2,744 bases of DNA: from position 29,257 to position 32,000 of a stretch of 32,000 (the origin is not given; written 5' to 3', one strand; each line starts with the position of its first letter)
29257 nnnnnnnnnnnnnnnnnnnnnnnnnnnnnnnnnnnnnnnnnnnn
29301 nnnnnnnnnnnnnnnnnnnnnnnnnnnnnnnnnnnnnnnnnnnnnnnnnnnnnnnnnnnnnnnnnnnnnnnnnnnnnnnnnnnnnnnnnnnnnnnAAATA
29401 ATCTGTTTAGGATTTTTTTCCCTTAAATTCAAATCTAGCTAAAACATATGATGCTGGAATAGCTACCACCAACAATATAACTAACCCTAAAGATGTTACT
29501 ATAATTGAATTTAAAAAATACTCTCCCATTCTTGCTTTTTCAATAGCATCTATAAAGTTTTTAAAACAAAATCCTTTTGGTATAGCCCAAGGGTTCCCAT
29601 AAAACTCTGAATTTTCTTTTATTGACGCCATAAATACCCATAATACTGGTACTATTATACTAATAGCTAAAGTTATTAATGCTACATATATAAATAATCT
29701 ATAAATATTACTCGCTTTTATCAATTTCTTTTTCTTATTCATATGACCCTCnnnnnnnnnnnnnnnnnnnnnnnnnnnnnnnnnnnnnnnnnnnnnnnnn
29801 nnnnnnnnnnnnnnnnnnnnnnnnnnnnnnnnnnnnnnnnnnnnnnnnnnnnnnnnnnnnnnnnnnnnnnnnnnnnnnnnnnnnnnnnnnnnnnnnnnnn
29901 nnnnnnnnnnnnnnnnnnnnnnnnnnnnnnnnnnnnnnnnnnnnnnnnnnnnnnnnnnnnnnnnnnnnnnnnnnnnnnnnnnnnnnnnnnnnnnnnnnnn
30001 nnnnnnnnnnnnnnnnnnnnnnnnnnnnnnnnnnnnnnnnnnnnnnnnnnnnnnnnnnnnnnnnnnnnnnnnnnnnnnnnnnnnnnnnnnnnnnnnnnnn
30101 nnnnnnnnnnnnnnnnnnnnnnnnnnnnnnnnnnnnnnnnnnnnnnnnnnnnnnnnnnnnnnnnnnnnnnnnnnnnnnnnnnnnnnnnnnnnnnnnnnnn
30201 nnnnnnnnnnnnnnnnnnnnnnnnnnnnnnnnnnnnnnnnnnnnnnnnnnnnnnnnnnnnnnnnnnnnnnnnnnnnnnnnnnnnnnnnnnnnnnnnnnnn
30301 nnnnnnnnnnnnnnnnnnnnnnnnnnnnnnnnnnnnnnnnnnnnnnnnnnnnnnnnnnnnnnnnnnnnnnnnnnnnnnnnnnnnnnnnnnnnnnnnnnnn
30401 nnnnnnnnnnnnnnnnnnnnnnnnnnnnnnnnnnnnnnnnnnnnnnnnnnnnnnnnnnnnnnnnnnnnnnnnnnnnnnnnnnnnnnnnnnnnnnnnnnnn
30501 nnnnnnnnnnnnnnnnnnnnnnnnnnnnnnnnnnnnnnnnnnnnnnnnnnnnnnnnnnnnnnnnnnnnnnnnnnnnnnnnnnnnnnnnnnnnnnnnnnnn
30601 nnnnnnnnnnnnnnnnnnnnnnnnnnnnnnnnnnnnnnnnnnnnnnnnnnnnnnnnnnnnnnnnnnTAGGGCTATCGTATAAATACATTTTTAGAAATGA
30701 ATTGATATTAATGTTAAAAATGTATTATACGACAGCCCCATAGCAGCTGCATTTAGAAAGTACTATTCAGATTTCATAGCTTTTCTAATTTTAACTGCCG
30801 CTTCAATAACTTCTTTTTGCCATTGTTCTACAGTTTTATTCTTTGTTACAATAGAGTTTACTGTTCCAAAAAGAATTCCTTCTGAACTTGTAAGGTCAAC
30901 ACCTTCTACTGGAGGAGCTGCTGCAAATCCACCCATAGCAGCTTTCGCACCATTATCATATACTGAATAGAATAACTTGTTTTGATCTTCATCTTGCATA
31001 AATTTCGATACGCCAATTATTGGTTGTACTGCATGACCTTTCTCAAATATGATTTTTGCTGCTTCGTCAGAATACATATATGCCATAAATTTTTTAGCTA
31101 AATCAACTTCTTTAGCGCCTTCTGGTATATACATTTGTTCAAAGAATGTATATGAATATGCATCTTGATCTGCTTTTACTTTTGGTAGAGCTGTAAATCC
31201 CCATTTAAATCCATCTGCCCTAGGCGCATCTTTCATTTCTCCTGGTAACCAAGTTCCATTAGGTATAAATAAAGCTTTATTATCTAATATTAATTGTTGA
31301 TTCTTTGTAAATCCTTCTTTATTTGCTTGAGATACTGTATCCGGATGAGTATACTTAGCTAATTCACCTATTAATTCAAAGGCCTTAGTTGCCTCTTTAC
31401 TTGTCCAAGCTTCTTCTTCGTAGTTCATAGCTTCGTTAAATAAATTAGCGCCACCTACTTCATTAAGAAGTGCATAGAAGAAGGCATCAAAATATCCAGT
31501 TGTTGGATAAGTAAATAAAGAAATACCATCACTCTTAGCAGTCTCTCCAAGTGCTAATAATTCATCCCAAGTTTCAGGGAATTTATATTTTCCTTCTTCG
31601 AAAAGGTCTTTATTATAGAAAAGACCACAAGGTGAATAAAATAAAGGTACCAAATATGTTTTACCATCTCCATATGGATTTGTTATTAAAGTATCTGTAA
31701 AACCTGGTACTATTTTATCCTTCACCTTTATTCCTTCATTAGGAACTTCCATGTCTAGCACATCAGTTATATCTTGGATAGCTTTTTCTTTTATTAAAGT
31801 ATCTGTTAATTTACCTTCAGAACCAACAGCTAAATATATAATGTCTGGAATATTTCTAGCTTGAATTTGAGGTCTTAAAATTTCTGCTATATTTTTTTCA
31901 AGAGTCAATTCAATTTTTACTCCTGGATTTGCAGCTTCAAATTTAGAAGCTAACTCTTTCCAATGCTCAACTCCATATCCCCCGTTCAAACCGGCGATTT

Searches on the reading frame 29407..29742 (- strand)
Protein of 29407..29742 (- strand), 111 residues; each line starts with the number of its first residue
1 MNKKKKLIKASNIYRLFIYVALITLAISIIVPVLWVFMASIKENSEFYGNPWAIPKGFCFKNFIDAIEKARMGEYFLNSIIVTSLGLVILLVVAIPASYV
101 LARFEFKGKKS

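Call 46: find_encoding_contigs(protein=window:29407-29742:-, flank=10000, max_places=6)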
Protein window:29407-29742:- (111 aa): no gene with exactly this product is on record in the collection.

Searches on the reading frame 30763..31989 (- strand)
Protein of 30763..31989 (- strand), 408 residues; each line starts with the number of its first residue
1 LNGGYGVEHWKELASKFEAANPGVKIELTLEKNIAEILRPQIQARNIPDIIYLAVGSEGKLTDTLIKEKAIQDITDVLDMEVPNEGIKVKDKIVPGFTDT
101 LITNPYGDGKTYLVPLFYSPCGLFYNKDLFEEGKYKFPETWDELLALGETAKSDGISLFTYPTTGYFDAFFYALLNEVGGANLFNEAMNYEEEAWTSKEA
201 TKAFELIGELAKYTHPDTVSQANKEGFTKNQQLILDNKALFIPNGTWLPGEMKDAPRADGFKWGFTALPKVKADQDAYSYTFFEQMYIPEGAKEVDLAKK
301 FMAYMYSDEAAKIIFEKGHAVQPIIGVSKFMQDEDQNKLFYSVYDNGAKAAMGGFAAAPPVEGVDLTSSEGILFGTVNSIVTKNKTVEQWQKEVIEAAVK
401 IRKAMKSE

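Call 44: find_encoding_contigs(protein=window:30763-31989:-, flank=10000, max_places=6)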
Protein window:30763-31989:- (408 aa): no gene with exactly this product is on record in the collection.
